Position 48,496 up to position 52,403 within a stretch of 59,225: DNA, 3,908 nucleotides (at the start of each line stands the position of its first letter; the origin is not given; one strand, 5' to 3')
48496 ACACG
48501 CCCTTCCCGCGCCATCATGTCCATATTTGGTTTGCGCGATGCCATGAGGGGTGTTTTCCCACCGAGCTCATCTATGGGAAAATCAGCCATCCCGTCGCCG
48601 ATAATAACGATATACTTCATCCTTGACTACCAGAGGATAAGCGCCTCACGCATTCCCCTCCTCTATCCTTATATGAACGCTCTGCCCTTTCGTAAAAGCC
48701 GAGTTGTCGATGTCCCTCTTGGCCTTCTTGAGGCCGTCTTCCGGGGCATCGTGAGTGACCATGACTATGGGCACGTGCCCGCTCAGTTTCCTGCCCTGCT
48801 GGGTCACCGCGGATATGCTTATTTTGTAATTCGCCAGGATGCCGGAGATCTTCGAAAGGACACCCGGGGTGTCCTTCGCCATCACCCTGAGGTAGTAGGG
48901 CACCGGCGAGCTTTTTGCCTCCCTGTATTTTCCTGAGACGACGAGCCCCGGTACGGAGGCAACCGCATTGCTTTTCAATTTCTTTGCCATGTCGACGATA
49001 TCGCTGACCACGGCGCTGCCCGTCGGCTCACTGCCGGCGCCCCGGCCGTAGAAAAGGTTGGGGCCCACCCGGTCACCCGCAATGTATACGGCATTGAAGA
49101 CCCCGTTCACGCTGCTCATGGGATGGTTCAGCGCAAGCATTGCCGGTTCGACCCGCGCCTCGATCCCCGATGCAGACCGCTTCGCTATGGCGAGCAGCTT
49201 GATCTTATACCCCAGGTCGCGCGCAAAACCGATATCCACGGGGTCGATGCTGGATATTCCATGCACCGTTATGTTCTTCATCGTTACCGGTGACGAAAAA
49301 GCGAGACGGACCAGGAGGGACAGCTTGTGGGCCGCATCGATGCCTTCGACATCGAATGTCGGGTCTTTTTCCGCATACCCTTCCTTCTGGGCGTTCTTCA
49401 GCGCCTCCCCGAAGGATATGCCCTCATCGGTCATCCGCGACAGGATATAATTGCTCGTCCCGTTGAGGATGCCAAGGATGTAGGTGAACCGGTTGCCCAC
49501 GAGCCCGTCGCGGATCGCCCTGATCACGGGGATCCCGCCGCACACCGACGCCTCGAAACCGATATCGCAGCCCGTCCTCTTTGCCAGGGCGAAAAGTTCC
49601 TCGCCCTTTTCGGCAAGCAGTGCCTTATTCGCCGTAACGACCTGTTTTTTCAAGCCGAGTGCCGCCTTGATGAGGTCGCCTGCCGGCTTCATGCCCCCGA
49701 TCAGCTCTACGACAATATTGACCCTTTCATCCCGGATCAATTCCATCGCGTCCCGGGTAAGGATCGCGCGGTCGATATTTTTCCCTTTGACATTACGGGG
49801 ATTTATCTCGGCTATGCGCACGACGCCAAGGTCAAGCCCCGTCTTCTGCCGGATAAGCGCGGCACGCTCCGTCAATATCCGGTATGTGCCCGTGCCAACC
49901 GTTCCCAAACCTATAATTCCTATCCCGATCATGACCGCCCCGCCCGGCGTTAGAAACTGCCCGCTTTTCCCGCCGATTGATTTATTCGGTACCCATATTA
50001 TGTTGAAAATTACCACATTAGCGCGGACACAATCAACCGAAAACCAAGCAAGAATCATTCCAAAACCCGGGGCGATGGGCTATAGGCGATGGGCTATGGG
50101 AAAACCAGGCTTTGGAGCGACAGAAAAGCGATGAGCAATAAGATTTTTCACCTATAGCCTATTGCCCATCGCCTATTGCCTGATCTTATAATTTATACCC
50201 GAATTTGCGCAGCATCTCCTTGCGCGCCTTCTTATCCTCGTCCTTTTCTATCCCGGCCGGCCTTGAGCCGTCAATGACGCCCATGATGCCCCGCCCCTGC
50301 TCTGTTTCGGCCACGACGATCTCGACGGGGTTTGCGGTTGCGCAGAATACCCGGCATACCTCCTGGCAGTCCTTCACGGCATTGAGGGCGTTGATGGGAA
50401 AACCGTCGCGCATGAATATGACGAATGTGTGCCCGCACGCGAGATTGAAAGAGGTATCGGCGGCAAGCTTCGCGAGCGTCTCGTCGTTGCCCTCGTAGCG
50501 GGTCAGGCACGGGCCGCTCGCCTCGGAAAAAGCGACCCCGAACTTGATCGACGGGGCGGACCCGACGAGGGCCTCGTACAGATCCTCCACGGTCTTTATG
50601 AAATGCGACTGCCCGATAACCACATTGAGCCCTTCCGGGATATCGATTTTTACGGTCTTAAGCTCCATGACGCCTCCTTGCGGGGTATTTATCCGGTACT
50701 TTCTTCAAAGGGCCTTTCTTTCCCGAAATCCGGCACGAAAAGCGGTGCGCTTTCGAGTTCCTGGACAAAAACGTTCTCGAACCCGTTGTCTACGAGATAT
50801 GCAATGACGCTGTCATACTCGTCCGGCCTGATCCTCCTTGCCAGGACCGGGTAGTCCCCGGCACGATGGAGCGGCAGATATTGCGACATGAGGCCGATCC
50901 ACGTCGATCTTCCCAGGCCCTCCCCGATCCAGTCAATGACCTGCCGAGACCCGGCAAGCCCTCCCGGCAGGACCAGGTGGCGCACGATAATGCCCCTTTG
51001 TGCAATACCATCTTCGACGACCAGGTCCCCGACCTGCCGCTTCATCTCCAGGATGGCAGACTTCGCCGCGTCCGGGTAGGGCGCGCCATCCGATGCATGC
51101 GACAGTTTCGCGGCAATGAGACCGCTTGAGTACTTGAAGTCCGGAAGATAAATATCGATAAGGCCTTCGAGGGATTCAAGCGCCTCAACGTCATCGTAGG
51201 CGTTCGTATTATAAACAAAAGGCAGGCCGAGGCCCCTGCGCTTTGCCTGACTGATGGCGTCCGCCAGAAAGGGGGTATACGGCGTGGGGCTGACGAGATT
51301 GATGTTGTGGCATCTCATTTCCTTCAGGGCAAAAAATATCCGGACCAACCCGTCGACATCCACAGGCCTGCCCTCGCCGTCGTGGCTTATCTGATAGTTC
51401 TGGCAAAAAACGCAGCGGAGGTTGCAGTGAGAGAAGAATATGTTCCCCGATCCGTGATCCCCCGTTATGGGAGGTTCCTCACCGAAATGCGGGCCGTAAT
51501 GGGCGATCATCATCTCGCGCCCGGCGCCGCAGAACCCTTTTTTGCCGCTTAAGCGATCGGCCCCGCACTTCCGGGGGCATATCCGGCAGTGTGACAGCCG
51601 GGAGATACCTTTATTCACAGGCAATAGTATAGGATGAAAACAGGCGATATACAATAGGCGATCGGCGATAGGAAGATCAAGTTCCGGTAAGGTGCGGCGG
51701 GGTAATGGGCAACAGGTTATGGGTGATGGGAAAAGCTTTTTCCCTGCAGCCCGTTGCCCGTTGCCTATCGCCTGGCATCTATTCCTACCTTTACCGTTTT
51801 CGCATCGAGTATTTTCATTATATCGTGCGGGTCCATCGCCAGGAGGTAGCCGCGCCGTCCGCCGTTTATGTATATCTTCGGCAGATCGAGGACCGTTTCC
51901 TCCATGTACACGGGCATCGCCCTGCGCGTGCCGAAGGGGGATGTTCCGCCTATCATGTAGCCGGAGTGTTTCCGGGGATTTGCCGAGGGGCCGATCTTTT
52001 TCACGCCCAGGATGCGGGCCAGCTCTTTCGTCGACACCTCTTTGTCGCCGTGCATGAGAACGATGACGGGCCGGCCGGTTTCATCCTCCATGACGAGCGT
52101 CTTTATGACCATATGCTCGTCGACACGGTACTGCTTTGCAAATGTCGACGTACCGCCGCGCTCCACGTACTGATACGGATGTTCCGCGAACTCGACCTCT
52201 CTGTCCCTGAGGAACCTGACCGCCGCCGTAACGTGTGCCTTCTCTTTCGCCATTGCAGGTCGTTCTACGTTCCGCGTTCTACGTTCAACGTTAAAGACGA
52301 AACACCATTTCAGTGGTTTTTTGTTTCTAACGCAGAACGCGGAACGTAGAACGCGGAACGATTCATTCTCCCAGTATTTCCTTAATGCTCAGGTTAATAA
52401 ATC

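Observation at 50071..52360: Intergenic hairpin elements built from tandem 7-nt units: three elements in 2.3 kb, eight in the window, three different heptamer families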

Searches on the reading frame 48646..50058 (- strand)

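Call 15: search_protein_families(library=pfam, proteins=[window:48646-50058:-])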
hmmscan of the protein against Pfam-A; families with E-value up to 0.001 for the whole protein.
window:48646-50058:- (470 aa): 5 families
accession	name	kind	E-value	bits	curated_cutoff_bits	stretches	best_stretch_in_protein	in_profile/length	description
PF00742.24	Homoserine_dh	-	1e-61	208.2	22.9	1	177-355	1-173/173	Homoserine dehydrogenase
PF03447.22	NAD_binding_3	-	2.5e-15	57.6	24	1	50-169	1-116/116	Homoserine dehydrogenase, NAD binding domain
PF01842.31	ACT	-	2.9e-10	40.1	27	1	388-450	1-61/66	ACT domain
PF22629.2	ACT_AHAS_ss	-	6e-05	23.6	27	1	390-447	1-56/67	AHAS small subunit-like ACT domain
PF13291.12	ACT_4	-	0.00057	20.9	27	0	389-427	8-46/80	ACT domain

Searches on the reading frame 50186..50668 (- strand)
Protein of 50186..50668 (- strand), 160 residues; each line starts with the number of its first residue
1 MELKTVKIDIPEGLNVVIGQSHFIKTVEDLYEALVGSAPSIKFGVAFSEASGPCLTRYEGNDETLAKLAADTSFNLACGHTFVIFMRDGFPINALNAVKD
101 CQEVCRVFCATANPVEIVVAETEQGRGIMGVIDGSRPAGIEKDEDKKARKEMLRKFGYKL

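Call 15: search_protein_families(library=pfam, proteins=[window:50186-50668:-])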
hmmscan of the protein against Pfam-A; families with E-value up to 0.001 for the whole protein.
window:50186-50668:- (160 aa): 1 family
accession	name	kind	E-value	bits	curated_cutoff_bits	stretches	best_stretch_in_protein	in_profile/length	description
PF04008.19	Adenosine_kin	-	1.7e-74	249.2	25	1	6-159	1-154/154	Adenosine specific kinase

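Call 17: find_encoding_contigs(protein=window:50186-50668:-, flank=10000, max_places=6)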
Protein window:50186-50668:- (160 aa): 19 contigs read that carry it; 6 places shown.
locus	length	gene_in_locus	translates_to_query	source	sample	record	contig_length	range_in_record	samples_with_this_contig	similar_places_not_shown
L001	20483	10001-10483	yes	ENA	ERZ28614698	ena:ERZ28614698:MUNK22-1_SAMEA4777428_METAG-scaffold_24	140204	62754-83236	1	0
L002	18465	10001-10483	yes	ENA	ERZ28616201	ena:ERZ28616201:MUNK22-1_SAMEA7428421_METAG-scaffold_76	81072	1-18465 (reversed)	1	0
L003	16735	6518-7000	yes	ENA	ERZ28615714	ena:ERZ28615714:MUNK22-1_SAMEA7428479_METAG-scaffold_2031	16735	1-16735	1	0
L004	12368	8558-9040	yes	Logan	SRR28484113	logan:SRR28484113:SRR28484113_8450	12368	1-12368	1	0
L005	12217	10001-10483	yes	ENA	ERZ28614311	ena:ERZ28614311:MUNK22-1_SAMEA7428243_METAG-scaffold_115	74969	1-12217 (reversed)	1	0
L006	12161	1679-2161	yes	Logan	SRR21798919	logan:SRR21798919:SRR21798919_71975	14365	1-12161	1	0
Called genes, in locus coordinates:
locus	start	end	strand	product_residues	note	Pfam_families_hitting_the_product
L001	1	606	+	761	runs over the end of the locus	PF01315:Ald_Xan_dh_C, PF02738:MoCoBD_1, PF20256:MoCoBD_2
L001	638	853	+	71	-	-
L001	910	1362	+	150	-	PF06240:COXG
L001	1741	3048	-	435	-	PF06808:DctM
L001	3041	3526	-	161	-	PF04290:DctQ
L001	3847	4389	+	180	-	PF12804:NTP_transf_3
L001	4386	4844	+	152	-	PF13302:Acetyltransf_3 (weak), PF13420:Acetyltransf_4 (faint), PF13527:Acetyltransf_9 (faint), PF13673:Acetyltransf_10, PF00583:Acetyltransf_1, PF13508:Acetyltransf_7, PF08445:FR47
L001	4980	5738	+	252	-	PF10418:DHODB_Fe-S_bind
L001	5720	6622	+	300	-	PF01180:DHO_dh, PF01207:Dus, PF03060:NMO (weak)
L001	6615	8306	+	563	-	PF01368:DHH, PF02272:DHHA1, PF17768:RecJ_OB (faint)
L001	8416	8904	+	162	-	PF04073:tRNA_edit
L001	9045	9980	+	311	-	PF04055:Radical_SAM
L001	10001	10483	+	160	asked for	PF04008:Adenosine_kin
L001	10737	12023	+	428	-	PF03447:NAD_binding_3, PF00742:Homoserine_dh, PF01842:ACT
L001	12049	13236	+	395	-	PF01676:Metalloenzyme, PF10143:PhosphMutase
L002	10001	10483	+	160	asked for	PF04008:Adenosine_kin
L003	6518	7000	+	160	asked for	PF04008:Adenosine_kin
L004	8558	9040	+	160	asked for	PF04008:Adenosine_kin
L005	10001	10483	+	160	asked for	PF04008:Adenosine_kin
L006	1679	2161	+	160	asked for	PF04008:Adenosine_kin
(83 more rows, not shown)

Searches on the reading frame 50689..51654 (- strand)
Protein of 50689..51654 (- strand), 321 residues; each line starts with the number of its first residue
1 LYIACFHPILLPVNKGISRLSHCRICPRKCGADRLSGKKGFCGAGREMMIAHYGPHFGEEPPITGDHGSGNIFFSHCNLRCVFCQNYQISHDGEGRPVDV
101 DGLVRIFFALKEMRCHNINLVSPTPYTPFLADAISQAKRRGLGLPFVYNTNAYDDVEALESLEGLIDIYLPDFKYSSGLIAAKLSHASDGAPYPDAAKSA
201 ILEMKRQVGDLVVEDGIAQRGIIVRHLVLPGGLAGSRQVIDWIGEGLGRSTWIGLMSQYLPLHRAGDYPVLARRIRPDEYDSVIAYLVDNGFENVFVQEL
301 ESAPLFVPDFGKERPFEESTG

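Call 15: search_protein_families(library=pfam, proteins=[window:50689-51654:-])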
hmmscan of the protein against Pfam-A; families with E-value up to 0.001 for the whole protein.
window:50689-51654:- (321 aa): 1 family
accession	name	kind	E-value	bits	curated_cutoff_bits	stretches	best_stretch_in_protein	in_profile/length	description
PF04055.27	Radical_SAM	-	2.1e-09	38.2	29.5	1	72-166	2-101/166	Radical SAM superfamily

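Call 16: find_encoding_contigs(protein=window:50689-51654:-, flank=10000, max_places=6)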
Protein window:50689-51654:- (321 aa): no gene with exactly this product is on record in the collection.

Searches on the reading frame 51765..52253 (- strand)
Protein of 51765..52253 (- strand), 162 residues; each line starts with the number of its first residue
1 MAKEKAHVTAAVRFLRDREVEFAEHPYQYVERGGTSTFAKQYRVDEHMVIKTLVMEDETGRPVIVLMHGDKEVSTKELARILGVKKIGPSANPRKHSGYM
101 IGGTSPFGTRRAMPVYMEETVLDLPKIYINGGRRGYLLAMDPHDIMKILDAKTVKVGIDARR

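Call 15: search_protein_families(library=pfam, proteins=[window:51765-52253:-])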
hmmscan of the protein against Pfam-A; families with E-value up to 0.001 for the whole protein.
window:51765-52253:- (162 aa): 1 family
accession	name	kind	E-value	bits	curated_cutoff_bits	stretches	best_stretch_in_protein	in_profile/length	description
PF04073.20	tRNA_edit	-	1.6e-22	80.3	25.5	1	37-147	9-122/123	Aminoacyl-tRNA editing domain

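Call 42: find_homologous_proteins(query=window:51765-52253:-, max_evalue=1e-30)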
Query window:51765-52253:- (162 aa): 7987 proteins with E <= 1e-30 among 8000 candidates; the best 120 are listed.
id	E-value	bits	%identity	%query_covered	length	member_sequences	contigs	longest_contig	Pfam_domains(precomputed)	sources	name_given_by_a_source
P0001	4.0e-101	354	99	100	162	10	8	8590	PF04073.21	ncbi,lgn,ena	-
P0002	6.4e-89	314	88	99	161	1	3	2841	PF04073.21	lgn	-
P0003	9.6e-89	313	90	98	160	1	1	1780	PF04073.21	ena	-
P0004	3.4e-88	312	86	98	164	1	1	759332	PF04073.21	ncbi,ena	-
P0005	3.9e-87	308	86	98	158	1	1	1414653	PF04073.21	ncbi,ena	-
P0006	1.3e-86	306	84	99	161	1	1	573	PF04073.21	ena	-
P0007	5.6e-86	304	85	98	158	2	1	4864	PF04073.21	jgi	jgi:Cys-tRNA(Pro) deacylase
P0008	1.8e-85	303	82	98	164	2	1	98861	PF04073.21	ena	-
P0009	7.2e-85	301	84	98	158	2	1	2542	PF04073.21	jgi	jgi:Cys-tRNA(Pro) deacylase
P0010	1.1e-84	300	82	98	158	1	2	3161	PF04073.21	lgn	-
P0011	8.1e-84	297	83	99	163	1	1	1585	PF04073.21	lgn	-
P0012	2.4e-83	296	83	98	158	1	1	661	PF04073.21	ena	-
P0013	3.4e-83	295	80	98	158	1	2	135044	PF04073.21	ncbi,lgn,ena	-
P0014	4.6e-83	295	82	98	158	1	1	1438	PF04073.21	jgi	-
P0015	6.3e-83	294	82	98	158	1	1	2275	PF04073.21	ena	-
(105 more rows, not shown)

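Call 43: find_encoding_contigs(protein=P0004, flank=10000, max_places=1)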
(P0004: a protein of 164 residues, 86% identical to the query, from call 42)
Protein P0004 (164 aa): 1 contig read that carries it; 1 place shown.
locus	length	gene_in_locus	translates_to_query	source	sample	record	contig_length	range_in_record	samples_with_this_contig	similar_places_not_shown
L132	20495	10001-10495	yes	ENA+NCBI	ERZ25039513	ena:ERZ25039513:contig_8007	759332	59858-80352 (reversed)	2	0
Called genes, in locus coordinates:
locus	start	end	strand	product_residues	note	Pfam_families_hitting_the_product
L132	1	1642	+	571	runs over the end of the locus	PF01315:Ald_Xan_dh_C, PF02738:MoCoBD_1, PF20256:MoCoBD_2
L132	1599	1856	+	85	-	PF20256:MoCoBD_2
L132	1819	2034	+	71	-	-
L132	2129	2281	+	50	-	-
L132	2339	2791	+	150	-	PF06240:COXG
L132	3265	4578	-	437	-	PF06808:DctM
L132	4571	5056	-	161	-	PF04290:DctQ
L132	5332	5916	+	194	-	PF12804:NTP_transf_3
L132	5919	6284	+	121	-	PF00583:Acetyltransf_1, PF13673:Acetyltransf_10 (weak), PF13508:Acetyltransf_7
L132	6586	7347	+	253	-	PF10418:DHODB_Fe-S_bind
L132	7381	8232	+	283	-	PF01180:DHO_dh, PF01207:Dus, PF03060:NMO (faint)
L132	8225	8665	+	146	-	PF01368:DHH (weak)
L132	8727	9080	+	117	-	PF01368:DHH (weak)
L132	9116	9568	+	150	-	PF02272:DHHA1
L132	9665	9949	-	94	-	-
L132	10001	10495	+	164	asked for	PF04073:tRNA_edit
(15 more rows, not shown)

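Call 44: find_encoding_contigs(protein=P0005, flank=10000, max_places=1)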
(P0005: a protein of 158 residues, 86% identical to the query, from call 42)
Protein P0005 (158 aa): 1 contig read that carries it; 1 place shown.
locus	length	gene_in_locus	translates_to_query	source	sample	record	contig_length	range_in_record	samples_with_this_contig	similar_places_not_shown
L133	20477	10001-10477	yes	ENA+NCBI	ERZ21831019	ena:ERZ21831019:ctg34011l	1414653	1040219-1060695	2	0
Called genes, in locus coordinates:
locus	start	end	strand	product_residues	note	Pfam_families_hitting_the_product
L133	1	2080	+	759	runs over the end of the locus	PF01315:Ald_Xan_dh_C, PF02738:MoCoBD_1, PF20256:MoCoBD_2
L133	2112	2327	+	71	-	-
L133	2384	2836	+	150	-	PF06240:COXG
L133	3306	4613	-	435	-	PF06808:DctM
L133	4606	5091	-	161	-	PF04290:DctQ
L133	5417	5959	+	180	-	PF12804:NTP_transf_3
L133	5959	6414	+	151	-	PF13302:Acetyltransf_3 (weak), PF13480:Acetyltransf_6 (weak), PF13527:Acetyltransf_9 (weak), PF13673:Acetyltransf_10, PF00583:Acetyltransf_1, PF13508:Acetyltransf_7, PF08445:FR47 (weak)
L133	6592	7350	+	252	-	PF10418:DHODB_Fe-S_bind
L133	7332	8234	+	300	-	PF01180:DHO_dh, PF01207:Dus (faint)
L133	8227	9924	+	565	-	PF01368:DHH, PF02272:DHHA1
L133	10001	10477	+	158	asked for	PF04073:tRNA_edit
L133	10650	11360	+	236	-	PF13386:DsbD_2 (weak)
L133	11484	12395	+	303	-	PF04055:Radical_SAM (weak)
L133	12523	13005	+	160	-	PF04008:Adenosine_kin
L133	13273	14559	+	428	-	PF03447:NAD_binding_3, PF00742:Homoserine_dh, PF01842:ACT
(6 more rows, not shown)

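Call 45: find_encoding_contigs(protein=P0013, flank=10000, max_places=1)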
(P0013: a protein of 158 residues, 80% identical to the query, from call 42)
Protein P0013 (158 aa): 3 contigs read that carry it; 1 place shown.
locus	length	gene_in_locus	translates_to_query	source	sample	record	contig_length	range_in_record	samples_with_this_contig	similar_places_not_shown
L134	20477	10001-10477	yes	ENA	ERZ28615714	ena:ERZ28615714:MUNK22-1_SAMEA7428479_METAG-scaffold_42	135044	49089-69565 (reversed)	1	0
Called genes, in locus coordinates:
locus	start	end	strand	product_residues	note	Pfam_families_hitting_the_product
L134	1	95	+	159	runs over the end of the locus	PF13085:Fer2_3 (faint), PF00111:Fer2 (weak), PF01799:Fer2_2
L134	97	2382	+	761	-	PF01315:Ald_Xan_dh_C, PF02738:MoCoBD_1, PF20256:MoCoBD_2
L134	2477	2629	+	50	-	-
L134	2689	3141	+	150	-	PF06240:COXG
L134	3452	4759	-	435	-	PF06808:DctM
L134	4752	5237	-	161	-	PF04290:DctQ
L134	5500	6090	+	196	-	PF12804:NTP_transf_3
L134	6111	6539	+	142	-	PF13302:Acetyltransf_3 (weak), PF00583:Acetyltransf_1, PF13673:Acetyltransf_10, PF13508:Acetyltransf_7, PF08445:FR47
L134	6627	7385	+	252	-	PF10418:DHODB_Fe-S_bind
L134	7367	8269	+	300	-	PF01180:DHO_dh, PF01207:Dus, PF03060:NMO (weak)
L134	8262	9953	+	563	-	PF01368:DHH, PF02272:DHHA1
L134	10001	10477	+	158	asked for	PF04073:tRNA_edit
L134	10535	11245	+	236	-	PF13386:DsbD_2 (weak)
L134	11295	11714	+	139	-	PF03061:4HBT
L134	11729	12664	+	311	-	PF04055:Radical_SAM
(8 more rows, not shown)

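Call 66: find_encoding_contigs(protein=P0002, flank=3000, max_places=2)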
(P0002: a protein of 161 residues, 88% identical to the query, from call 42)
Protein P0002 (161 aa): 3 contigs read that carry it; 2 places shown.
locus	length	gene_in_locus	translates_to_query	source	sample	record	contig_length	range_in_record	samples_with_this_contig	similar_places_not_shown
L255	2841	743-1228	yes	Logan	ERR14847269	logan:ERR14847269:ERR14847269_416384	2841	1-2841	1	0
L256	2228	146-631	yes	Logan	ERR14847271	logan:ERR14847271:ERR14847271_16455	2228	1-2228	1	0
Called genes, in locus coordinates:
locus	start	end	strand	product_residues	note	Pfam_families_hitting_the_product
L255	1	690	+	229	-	?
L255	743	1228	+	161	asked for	PF04073:tRNA_edit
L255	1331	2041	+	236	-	PF13386:DsbD_2 (weak)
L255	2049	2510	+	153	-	PF03061:4HBT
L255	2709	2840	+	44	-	?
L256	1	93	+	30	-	?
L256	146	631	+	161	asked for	PF04073:tRNA_edit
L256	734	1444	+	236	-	PF13386:DsbD_2 (weak)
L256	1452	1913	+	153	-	PF03061:4HBT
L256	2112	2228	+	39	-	?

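Call 67: find_encoding_contigs(protein=P0003, flank=3000, max_places=2)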
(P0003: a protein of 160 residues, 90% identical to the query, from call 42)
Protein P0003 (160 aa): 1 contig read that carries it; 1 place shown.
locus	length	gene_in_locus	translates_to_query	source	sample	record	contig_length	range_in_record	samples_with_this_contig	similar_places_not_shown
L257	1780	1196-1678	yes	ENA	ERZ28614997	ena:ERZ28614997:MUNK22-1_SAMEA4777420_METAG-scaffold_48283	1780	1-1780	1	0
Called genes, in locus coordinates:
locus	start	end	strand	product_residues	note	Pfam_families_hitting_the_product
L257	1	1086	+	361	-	?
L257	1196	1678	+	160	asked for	PF04073:tRNA_edit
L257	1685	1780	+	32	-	?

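Call 68: find_encoding_contigs(protein=P0008, flank=10000, max_places=1)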
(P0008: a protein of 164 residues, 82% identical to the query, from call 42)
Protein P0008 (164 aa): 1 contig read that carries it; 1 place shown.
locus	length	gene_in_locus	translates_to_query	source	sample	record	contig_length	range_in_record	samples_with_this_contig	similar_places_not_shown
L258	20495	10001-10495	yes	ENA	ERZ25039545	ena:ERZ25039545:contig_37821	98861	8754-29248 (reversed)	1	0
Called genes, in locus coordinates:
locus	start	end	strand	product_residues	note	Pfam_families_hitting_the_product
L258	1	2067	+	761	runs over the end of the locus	PF01315:Ald_Xan_dh_C, PF02738:MoCoBD_1, PF20256:MoCoBD_2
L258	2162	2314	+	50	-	-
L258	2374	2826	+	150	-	PF06240:COXG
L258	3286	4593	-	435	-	PF06808:DctM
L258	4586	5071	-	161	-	PF04290:DctQ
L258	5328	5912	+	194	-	PF12804:NTP_transf_3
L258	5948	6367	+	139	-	PF13527:Acetyltransf_9 (weak), PF00583:Acetyltransf_1, PF13480:Acetyltransf_6 (weak), PF13673:Acetyltransf_10, PF13508:Acetyltransf_7, PF08445:FR47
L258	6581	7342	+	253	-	PF10418:DHODB_Fe-S_bind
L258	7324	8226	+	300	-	PF01180:DHO_dh, PF01207:Dus, PF03060:NMO (weak)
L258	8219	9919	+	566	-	PF01368:DHH, PF02272:DHHA1, PF17768:RecJ_OB (faint)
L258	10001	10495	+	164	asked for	PF04073:tRNA_edit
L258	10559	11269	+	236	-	PF13386:DsbD_2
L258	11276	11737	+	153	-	PF03061:4HBT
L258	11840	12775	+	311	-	PF04055:Radical_SAM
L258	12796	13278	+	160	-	PF04008:Adenosine_kin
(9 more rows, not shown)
